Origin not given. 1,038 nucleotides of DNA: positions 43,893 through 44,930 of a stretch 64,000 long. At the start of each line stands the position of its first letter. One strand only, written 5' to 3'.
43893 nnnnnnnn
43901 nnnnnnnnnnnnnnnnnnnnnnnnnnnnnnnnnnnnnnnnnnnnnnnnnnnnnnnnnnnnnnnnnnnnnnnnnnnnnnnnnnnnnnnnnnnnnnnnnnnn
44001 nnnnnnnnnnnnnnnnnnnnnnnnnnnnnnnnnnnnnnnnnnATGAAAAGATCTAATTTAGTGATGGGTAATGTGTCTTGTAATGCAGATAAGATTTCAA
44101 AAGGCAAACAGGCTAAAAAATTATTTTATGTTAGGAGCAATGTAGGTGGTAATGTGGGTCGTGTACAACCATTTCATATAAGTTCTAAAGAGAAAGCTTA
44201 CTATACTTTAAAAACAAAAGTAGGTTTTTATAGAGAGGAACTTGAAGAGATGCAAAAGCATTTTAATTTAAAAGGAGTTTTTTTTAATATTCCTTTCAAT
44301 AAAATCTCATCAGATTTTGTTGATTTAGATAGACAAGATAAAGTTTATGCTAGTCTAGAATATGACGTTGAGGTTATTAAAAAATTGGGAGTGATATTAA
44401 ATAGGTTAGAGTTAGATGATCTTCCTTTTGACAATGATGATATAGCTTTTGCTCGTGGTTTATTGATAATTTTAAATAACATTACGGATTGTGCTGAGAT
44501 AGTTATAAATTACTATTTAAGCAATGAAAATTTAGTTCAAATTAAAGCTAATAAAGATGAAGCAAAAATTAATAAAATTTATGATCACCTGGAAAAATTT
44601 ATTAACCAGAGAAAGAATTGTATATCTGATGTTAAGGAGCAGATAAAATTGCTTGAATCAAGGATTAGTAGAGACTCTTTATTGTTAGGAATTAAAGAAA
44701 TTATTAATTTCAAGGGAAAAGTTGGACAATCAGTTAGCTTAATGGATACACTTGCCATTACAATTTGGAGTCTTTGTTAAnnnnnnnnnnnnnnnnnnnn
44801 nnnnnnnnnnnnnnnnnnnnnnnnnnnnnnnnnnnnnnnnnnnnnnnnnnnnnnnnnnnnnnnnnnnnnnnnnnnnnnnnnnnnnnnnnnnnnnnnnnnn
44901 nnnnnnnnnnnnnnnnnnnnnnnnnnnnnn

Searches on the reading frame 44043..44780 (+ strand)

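Call 52: search_protein_families(library=ncbifam, proteins=[window:44043-44780:+], max_evalue=0.01)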
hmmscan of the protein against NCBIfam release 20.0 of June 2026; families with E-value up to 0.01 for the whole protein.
window:44043-44780:+ (245 aa): 1 family
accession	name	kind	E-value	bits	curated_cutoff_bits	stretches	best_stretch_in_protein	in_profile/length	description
NF010673.0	PRK14070.1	equivalog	0.0065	16.5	119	0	110-142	5-37/75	exodeoxyribonuclease VII small subunit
